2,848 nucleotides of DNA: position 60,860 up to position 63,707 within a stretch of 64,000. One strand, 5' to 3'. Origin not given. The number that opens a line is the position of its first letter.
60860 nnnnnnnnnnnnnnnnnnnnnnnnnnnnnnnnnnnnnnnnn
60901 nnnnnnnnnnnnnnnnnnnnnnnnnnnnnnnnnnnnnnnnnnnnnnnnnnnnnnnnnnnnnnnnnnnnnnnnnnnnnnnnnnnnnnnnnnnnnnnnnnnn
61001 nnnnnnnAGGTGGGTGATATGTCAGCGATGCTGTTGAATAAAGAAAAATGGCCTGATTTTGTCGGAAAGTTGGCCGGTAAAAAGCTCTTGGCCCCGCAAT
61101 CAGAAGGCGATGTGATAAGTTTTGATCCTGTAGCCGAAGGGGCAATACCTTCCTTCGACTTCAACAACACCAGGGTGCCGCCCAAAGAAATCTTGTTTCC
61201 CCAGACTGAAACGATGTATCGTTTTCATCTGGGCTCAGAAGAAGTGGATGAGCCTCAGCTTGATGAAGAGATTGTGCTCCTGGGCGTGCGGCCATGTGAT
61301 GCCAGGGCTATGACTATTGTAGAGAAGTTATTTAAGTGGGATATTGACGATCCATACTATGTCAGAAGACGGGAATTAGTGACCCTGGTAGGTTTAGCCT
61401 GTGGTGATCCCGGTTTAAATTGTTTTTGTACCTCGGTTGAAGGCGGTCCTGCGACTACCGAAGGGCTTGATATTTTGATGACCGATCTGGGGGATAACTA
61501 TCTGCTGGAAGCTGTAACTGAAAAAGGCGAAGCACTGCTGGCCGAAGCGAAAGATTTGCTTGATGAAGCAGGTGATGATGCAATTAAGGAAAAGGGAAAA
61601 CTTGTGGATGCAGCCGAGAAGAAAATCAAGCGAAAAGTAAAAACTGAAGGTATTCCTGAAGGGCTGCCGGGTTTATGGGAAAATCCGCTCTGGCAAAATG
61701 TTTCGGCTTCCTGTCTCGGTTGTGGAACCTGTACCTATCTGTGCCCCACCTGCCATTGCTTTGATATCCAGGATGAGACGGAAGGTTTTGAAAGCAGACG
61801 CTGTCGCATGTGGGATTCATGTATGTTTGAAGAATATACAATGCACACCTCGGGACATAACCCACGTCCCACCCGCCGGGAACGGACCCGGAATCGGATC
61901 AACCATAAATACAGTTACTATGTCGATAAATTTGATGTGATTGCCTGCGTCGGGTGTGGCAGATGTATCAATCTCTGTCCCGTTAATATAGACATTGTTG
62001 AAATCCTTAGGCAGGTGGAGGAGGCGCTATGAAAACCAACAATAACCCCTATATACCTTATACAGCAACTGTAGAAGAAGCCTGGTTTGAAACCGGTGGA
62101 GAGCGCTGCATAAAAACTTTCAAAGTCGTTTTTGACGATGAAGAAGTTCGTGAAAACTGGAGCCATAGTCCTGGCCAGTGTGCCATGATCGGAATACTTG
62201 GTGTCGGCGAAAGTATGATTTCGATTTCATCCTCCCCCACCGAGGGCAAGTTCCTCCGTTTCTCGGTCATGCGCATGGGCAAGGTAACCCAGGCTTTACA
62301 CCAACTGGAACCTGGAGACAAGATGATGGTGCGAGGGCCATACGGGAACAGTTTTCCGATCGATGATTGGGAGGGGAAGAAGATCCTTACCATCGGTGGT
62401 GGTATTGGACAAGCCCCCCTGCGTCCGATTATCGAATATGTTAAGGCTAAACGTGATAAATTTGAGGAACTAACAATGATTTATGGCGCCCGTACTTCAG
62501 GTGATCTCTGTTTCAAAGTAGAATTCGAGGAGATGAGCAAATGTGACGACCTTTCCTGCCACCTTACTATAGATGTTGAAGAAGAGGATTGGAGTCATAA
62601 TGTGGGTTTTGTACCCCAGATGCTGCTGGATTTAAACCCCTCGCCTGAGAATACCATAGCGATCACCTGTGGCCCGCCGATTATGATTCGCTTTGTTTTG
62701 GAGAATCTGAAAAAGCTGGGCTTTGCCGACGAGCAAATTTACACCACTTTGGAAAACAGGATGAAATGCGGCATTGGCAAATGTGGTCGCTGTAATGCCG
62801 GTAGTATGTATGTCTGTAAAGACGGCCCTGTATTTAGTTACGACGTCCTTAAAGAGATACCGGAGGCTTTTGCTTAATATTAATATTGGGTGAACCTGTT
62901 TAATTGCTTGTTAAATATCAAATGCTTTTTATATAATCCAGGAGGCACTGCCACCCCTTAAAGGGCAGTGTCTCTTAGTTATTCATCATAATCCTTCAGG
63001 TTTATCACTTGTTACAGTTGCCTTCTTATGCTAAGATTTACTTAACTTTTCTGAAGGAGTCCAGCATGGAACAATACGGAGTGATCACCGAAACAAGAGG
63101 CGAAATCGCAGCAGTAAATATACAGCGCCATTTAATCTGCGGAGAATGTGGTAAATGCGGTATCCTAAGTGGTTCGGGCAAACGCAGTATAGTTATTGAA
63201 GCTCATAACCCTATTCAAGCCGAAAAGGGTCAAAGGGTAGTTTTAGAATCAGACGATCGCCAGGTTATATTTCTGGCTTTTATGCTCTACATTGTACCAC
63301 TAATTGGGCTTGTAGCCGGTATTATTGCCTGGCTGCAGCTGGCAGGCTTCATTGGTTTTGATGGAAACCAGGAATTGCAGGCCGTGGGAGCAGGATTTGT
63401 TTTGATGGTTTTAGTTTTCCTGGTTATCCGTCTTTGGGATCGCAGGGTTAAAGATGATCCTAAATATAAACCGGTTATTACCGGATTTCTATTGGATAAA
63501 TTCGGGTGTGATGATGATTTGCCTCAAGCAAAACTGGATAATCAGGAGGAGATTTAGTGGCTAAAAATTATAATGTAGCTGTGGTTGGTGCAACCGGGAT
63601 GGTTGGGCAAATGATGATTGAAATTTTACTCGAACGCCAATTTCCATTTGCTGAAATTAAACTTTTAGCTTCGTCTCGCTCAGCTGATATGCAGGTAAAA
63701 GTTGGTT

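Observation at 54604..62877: Etf genes embedded in an HdrA-MvhD-Flx-type cluster with an HdrD-like CCG protein: candidate soluble flavin-based electron-bifurcating/confurcating complex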

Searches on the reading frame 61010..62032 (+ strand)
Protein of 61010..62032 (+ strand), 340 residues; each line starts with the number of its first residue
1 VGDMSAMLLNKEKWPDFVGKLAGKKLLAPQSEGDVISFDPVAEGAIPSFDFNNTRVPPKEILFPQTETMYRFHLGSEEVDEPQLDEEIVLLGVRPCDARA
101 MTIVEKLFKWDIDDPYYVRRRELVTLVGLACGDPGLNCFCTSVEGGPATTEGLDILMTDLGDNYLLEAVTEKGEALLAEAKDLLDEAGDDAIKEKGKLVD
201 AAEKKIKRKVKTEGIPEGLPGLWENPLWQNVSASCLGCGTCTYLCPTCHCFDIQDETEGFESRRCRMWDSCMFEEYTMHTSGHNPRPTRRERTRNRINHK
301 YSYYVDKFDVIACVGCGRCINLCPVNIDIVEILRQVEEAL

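Call 3: search_protein_families(library=pfam, proteins=[window:61010-62032:+], max_evalue=0.001)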
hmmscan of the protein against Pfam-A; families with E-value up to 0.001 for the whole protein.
window:61010-62032:+ (340 aa): 12 families
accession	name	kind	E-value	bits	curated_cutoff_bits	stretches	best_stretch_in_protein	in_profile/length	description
PF17179.9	Fer4_22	-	2.6e-33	115.2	27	1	234-327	1-95/95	4Fe-4S dicluster domain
PF13237.11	Fer4_10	-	4.7e-07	30.1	25.5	0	308-325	4-21/53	4Fe-4S dicluster domain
PF12797.12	Fer4_2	-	2.1e-06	27.8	24.5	0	307-325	4-22/22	4Fe-4S binding domain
PF00037.32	Fer4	-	3.1e-06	27.2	21.1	1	312-326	7-21/24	4Fe-4S binding domain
PF14697.11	Fer4_21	-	4.5e-06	27.1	35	0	312-326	40-54/59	4Fe-4S dicluster domain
PF25160.1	LdpA_Fe-S-bd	-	1.1e-05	25.6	27.6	1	310-326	23-41/49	LdpA Fe-S cluster-binding domain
PF12838.12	Fer4_7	-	3.2e-05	24.7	27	0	234-327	1-52/52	4Fe-4S dicluster domain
PF13746.11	Fer4_18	-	7.4e-05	23.4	27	1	269-332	16-80/114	4Fe-4S dicluster domain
PF12798.12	Fer4_3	-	8e-05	23.6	27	0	313-327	1-15/15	4Fe-4S binding domain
PF13183.11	Fer4_8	-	0.00012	23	27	0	234-327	4-68/68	4Fe-4S dicluster domain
PF13534.11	Fer4_17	-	0.00013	22.9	22.2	0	224-246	35-57/61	4Fe-4S dicluster domain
PF13187.11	Fer4_9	-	0.00013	22.3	27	0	235-326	2-50/52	4Fe-4S dicluster domain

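Call 4: search_protein_families(library=ncbifam, proteins=[window:61010-62032:+], max_evalue=0.001)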
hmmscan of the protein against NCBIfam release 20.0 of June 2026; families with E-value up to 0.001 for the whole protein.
window:61010-62032:+ (340 aa): 11 families
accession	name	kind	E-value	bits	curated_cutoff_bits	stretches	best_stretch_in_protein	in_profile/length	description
NF040829.1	sulfhyd_ShyB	equivalog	1.5e-64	218.1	690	1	7-339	4-332/334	NAD(P)-dependent hydrogenase/sulfhydrogenase 2 subunit beta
NF040833.1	sulfhyd_HydB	equivalog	3.9e-54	183.9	750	1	37-336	36-335/367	NADPH-dependent hydrogenase/sulfhydrogenase 1 subunit beta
TIGR02910.1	sulfite_red_A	equivalog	7.2e-45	153.7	323.15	1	31-337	36-327/334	anaerobic sulfite reductase subunit AsrA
NF038196.1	ferrodoxin_EFR1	subfamily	4.3e-08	33.5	75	1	170-271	123-220/242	EFR1 family ferrodoxin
NF040612.1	F420_dehyd_FpoI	exception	7.9e-06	25.7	180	0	295-330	27-62/135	F420H2 dehydrogenase subunit FpoI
TIGR01945.1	rnfC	subfamily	0.00018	20.2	245.95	0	305-337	396-428/435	RnfABCDGE type electron transport complex subunit C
TIGR02745.1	ccoG_rdxA_fixG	equivalog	0.00034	19.7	316.7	1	270-329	195-249/435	cytochrome c oxidase accessory protein CcoG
NF040864.1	HgcB_ferredoxin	equivalog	0.00039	20.2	99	0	308-327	11-30/93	mercury methylation ferredoxin HgcB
NF004914.0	PRK06273.1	equivalog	0.00077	19.3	163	0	307-327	47-67/167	ferredoxin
NF005503.0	PRK07118.1-2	equivalog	0.00089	18.6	252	0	308-327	164-183/292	RnfABCDGE type electron transport complex subunit B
TIGR02936.1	fdxN_nitrog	equivalog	0.00095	19.3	80.55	0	302-327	12-37/91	ferredoxin III, nif-specific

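Call 65: search_solved_structures(query=window:61010-62032:+, max_evalue=0.001)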
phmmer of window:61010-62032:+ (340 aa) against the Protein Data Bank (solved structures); distinct sequences matched with E-value up to 0.001: 4.
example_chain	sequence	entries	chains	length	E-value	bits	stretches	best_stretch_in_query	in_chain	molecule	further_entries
9nez_B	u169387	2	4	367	7.9e-49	169.7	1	9-336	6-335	Sulfhydrogenase 1 subunit beta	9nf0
9t1s_M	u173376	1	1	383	4.2e-06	29.2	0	155-254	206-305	formate dehydrogenase (coenzyme F420)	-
8rvu_E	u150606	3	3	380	8.5e-06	28.2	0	166-257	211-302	Formate dehydrogenase, beta subunit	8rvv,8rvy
8rja_F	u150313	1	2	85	0.00093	21.5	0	231-250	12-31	NAD(P)H-quinone oxidoreductase subunit I, chloroplastic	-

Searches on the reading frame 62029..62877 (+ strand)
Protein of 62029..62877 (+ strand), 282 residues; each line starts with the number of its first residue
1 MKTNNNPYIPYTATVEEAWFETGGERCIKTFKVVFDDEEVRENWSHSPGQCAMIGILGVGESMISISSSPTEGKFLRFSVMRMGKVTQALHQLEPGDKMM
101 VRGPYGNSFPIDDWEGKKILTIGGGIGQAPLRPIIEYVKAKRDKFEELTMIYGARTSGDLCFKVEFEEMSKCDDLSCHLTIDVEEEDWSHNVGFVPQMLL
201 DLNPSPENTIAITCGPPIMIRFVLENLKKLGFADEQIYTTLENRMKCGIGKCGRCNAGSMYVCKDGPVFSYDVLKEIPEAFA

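Call 3: search_protein_families(library=pfam, proteins=[window:62029-62877:+], max_evalue=0.001)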
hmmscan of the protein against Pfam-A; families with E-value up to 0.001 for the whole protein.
window:62029-62877:+ (282 aa): 3 families
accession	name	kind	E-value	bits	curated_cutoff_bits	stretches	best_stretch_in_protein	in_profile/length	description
PF00175.26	NAD_binding_1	-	4.1e-15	56.8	22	1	122-223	2-107/109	Oxidoreductase NAD-binding domain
PF10418.14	DHODB_Fe-S_bind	-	3.5e-10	39.9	23.9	1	242-273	1-39/41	Iron-sulfur cluster binding domain of dihydroorotate dehydrogenase B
PF00970.30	FAD_binding_6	-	0.00068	20.4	21.1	0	67-107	55-96/99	Oxidoreductase FAD-binding domain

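Call 4: search_protein_families(library=ncbifam, proteins=[window:62029-62877:+], max_evalue=0.001)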
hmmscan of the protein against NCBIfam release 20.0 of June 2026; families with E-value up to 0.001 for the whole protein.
window:62029-62877:+ (282 aa): 26 families (the best 25 are shown)
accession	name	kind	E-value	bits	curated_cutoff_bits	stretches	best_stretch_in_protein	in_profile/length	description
NF006220.0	PRK08345.1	subfamily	6.7e-76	255.3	395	1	3-272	3-286/294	cytochrome-c3 hydrogenase subunit gamma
NF040835.1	sulfhyd_HydG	equivalog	4.9e-68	229.5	650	1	2-272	9-282/292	NADPH-dependent hydrogenase/sulfhydrogenase 1 subunit gamma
TIGR02911.1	sulfite_red_B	equivalog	1e-55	188.7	288.6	1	45-276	30-258/261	anaerobic sulfite reductase subunit AsrB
NF040830.1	sulfhyd_ShyC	equivalog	1.1e-55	188.8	600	1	6-271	2-278/288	NAD(P)-dependent hydrogenase/sulfhydrogenase 2 subunit gamma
NF000796.0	PRK00054.1-1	equivalog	6.5e-49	166.5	224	1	41-276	24-237/254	dihydroorotate dehydrogenase electron transfer subunit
NF000798.0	PRK00054.1-3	equivalog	4.7e-27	95.2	219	1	39-270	24-238/244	dihydroorotate dehydrogenase electron transfer subunit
NF004862.0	PRK06222.1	subfamily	7.5e-22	78.1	220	1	46-270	28-244/281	sulfide/dihydroorotate dehydrogenase-like FAD/NAD-binding protein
TIGR01941.1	nqrF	equivalog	7.8e-22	77.7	295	1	67-237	228-398/405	NADH:ubiquinone reductase (Na(+)-transporting) subunit F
NF000799.0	PRK00054.1-4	equivalog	1.3e-20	73.6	314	1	79-271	70-253/258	dihydroorotate dehydrogenase electron transfer subunit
NF009414.0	PRK12778.1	equivalog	1.1e-18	67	1103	1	45-270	27-244/752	bifunctional dihydroorotate dehydrogenase B NAD binding subunit/NADPH-dependent glutamate synthase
NF000797.0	PRK00054.1-2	equivalog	4.7e-18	65.4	270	1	64-270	63-261/267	dihydroorotate dehydrogenase electron transfer subunit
NF058606.1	GlBtMonoRdsGbcB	equivalog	2.7e-15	56.2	500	1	65-234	65-239/362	glycine betaine monooxygenase reductase subunit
NF040810.1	BenC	equivalog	6.6e-15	55.1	430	1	39-238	127-326/333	benzoate 1,2-dioxygenase electron transfer component BenC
NF009805.0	PRK13289.1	equivalog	1.2e-14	54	432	1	42-238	181-388/399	NO-inducible flavohemoprotein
NF045803.1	MethMoxFADbindMmoC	equivalog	2.4e-14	52.9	500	1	35-239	129-337/343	aromatic/alkene monooxygenase hydroxylase FAD-binding subunit MmoC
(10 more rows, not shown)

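Call 66: search_solved_structures(query=window:62029-62877:+, max_evalue=1e-10)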
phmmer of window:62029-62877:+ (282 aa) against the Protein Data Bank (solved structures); distinct sequences matched with E-value up to 1e-10: 31.
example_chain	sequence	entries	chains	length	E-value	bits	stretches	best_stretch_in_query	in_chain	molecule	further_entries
9nez_C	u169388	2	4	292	5.2e-66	225.7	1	2-274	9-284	Sulfhydrogenase 1 subunit gamma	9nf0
7qty_A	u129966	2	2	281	1.7e-19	73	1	87-238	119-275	Na(+)-translocating NADH-quinone reductase subunit F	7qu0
5ksw_B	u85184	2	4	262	2.3e-19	72.6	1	64-270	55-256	Dihydroorotate dehydrogenase B (NAD(+)), electron transfer subunit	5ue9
1ep1_B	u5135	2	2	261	7.4e-18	67.6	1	64-270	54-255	DIHYDROOROTATE DEHYDROGENASE B (PYRK SUBUNIT)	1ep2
1ep3_B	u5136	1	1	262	7.5e-18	67.6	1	64-270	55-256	DIHYDROOROTATE DEHYDROGENASE B (PYRK SUBUNIT)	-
2r6h_A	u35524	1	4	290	6.5e-17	64.5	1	84-233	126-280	NADH:ubiquinone oxidoreductase, Na translocating, F subunit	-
7qu3_A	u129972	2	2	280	1.2e-16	63.7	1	83-237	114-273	Na(+)-translocating NADH-quinone reductase subunit F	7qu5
8ad3_A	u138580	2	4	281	3.5e-16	62.1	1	84-237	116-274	Na(+)-translocating NADH-quinone reductase subunit F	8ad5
4u9u_A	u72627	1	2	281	3.6e-16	62.1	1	84-237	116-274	Na(+)-translocating NADH-quinone reductase subunit F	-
8ad4_A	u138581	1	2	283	3.7e-16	62.1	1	84-237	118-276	Na(+)-translocating NADH-quinone reductase subunit F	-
4uaj_A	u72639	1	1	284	3.7e-16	62.1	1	84-237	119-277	Na(+)-translocating NADH-quinone reductase subunit F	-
4ylf_A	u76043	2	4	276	4.3e-16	61.8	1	46-270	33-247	Dihydroorotate dehydrogenase B (NAD(+)), electron transfer subunit homolog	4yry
8a1t_F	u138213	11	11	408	7e-16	61.2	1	84-237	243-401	Na(+)-translocating NADH-quinone reductase subunit F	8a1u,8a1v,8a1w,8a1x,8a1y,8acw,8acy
7xk3_F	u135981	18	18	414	7.1e-16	61.1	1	84-237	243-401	Na(+)-translocating NADH-quinone reductase subunit F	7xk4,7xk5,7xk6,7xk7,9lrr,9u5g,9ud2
5yly_A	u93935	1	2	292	9.7e-16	60.7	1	83-233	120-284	Nitrate reductase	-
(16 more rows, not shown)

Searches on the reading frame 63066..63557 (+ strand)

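Call 3: search_protein_families(library=pfam, proteins=[window:63066-63557:+], max_evalue=0.001)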
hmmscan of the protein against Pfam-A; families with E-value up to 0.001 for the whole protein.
window:63066-63557:+ (163 aa): 1 family
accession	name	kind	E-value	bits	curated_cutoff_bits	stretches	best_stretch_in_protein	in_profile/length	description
PF04246.17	RseC_MucC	-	1.7e-28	99.6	24.4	1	8-139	2-129/130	Positive regulator of sigma(E), RseC/MucC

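Call 4: search_protein_families(library=ncbifam, proteins=[window:63066-63557:+], max_evalue=0.001)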
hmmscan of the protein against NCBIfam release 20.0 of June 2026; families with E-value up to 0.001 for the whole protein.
window:63066-63557:+ (163 aa): 1 family
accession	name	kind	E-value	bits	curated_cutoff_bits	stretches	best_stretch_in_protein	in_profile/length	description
NF008115.0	PRK10862.1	equivalog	2.9e-09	37.1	184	1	15-139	16-139/156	SoxR-reducing system protein RseC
